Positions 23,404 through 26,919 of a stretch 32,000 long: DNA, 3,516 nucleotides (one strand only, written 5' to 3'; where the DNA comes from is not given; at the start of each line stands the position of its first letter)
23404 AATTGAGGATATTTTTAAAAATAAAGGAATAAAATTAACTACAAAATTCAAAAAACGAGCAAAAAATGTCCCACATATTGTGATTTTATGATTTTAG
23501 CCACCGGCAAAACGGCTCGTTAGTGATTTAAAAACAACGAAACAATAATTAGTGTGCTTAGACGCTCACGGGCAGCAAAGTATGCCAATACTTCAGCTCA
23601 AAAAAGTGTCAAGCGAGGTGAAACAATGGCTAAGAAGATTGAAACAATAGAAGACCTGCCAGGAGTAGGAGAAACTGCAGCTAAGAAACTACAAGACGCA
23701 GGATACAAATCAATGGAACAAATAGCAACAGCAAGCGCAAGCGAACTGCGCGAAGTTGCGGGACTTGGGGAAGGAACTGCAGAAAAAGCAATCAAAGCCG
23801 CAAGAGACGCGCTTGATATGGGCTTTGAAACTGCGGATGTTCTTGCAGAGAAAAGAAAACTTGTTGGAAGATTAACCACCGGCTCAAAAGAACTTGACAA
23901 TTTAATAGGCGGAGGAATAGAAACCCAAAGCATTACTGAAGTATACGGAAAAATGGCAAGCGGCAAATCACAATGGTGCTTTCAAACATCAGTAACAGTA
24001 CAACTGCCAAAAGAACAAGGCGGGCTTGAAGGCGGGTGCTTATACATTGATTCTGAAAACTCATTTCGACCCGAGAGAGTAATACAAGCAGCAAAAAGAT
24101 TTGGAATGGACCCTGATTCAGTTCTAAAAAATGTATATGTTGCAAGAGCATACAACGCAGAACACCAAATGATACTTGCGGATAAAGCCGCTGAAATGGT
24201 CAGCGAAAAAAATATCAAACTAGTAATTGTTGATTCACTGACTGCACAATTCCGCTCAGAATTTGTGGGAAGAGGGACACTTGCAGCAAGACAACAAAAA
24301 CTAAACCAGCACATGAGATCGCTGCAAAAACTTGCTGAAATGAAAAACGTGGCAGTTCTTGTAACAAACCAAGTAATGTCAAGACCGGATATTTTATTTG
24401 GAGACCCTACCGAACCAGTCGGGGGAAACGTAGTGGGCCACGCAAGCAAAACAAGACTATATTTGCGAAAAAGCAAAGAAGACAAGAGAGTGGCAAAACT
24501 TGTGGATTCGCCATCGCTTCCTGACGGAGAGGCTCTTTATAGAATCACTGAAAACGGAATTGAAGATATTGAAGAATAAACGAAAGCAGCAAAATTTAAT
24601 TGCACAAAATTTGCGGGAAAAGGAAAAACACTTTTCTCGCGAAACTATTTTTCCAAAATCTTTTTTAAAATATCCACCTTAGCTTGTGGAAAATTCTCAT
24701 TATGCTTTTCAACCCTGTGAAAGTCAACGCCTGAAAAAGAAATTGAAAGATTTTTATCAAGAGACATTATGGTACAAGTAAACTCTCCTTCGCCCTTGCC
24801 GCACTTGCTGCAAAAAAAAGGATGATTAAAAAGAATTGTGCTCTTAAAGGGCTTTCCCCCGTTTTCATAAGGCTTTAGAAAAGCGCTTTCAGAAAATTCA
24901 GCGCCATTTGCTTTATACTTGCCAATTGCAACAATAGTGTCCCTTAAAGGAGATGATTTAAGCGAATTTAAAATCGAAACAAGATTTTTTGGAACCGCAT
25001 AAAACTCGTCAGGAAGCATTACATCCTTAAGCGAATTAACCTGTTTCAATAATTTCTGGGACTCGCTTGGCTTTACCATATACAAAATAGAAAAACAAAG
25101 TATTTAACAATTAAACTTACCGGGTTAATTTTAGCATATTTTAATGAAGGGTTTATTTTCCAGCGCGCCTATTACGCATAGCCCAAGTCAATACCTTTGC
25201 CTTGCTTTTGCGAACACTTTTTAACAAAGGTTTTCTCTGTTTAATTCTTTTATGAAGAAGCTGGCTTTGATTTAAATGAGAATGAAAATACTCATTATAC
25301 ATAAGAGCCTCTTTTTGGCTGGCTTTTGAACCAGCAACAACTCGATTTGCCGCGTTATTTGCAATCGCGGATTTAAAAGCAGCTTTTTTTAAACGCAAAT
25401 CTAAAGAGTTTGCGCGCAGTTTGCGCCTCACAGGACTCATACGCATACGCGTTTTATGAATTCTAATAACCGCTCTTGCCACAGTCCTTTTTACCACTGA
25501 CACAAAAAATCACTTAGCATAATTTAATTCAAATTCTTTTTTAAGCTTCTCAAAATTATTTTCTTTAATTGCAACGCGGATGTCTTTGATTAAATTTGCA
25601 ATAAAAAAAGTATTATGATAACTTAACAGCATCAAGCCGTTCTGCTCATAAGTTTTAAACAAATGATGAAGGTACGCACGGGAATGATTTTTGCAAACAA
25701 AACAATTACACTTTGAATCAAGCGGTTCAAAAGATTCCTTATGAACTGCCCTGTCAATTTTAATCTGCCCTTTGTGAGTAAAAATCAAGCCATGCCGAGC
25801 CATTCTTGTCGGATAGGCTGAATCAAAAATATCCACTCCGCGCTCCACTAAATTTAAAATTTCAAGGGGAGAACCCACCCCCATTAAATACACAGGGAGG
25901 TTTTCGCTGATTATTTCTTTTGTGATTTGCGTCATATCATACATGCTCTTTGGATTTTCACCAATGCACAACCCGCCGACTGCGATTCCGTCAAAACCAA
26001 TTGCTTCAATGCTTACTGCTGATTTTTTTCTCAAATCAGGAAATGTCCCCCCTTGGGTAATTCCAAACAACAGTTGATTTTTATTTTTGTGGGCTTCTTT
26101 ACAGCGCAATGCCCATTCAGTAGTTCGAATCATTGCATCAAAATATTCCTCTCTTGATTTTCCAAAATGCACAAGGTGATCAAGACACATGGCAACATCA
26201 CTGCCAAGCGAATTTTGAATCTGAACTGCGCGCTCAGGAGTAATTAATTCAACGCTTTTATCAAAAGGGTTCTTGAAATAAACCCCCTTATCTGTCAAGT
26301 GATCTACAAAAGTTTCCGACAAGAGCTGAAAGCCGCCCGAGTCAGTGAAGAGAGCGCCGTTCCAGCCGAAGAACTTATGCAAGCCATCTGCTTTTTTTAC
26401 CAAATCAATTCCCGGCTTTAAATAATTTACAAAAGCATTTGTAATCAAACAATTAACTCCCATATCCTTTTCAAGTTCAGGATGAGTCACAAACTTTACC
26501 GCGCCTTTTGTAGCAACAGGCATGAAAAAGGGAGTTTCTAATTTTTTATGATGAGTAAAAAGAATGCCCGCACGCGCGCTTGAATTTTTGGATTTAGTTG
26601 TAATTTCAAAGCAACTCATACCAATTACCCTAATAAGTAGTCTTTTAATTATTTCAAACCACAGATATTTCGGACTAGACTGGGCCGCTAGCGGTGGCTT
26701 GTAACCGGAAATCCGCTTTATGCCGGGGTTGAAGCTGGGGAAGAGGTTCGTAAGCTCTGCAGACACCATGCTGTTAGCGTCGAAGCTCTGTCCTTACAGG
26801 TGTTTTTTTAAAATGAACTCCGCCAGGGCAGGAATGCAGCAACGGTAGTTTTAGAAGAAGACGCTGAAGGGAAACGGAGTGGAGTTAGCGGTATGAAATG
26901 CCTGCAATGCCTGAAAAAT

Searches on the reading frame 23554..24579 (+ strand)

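Call 10: search_protein_families(library=pfam, proteins=[window:23554-24579:+], max_evalue=0.001)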
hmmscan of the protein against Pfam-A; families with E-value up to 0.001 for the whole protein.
window:23554-24579:+ (341 aa): 12 families
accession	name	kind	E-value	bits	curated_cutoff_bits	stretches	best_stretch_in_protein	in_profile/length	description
PF08423.17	Rad51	-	2.1e-96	322.4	22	1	100-338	1-243/244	Rad51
PF00154.27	RecA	-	5.6e-17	62.5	27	1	87-314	10-228/262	recA bacterial DNA recombination protein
PF14520.12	HHH_5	-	1.2e-10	42.2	27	1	31-85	3-57/57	Helix-hairpin-helix domain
PF06745.19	ATPase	-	2.8e-08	33.8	26.6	1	108-309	2-192/231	KaiC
PF12826.13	HHH_2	-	2.3e-07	31.3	27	1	36-78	9-50/64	Helix-hairpin-helix motif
PF13481.12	AAA_25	-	1.1e-06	28.9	27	1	102-272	10-188/195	AAA domain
PF21999.2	IMS_HHH_1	-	1.2e-05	26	27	1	33-70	1-38/53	DNA polymerase-iota, thumb domain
PF00633.29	HHH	-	1.7e-05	24.9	24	0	54-78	2-26/30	Helix-hairpin-helix motif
PF12836.13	HHH_3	-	8.5e-05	23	27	0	58-101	9-50/65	Helix-hairpin-helix motif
PF10391.15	DNA_pol_lambd_f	-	8.5e-05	22.7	29.8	0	36-67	7-38/51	Fingers domain of DNA polymerase lambda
PF11731.14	Cdd1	-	0.00017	22.2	25.5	1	27-66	3-42/86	Pathogenicity locus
PF03796.21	DnaB_C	-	0.00068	19.5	27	0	206-274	115-178/255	DnaB-like helicase C terminal domain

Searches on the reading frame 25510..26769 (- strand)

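Call 3: search_protein_families(library=pfam, proteins=[window:25510-26769:-], max_evalue=1)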
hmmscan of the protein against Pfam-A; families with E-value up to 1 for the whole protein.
window:25510-26769:- (419 aa): 2 families
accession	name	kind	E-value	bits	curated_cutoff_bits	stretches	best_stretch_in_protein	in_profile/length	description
PF01702.25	TGT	-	5.9e-130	433.9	26.3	1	64-418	2-356/357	Queuine tRNA-ribosyltransferase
PF21936.2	Pcf11_C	-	0.14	12.5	26.7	0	92-114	1-23/54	Pcf11, C-terminal domain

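Call 4: search_protein_families(library=ncbifam, proteins=[window:25510-26769:-], max_evalue=1)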
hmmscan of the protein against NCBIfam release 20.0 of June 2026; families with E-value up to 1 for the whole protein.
window:25510-26769:- (419 aa): 6 families
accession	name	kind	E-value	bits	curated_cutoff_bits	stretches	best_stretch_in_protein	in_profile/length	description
TIGR00449.1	tgt_general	superfamily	2e-116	388.9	47.6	1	54-414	1-359/367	tRNA-guanine transglycosylase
TIGR00430.1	Q_tRNA_tgt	equivalog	8.9e-116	386.9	306.75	1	54-416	1-362/368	tRNA guanosine(34) transglycosylase Tgt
TIGR00432.2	arcsn_tRNA_tgt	equivalog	5e-50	170.2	350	1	59-408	4-325/441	tRNA guanosine(15) transglycosylase TgtA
NF040592.1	tRNA_mod_ArcS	equivalog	1.6e-10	40.3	440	1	268-405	106-224/575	archaeosine synthase subunit alpha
NF041059.1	DpdA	equivalog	4.3e-06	25.8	200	1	222-323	161-262/406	tRNA-guanine transglycosylase DpdA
NF053620.1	ArchsnAlpArcSThp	equivalog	0.00016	20.2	600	1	293-348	99-154/515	archaeosine synthase subunit alpha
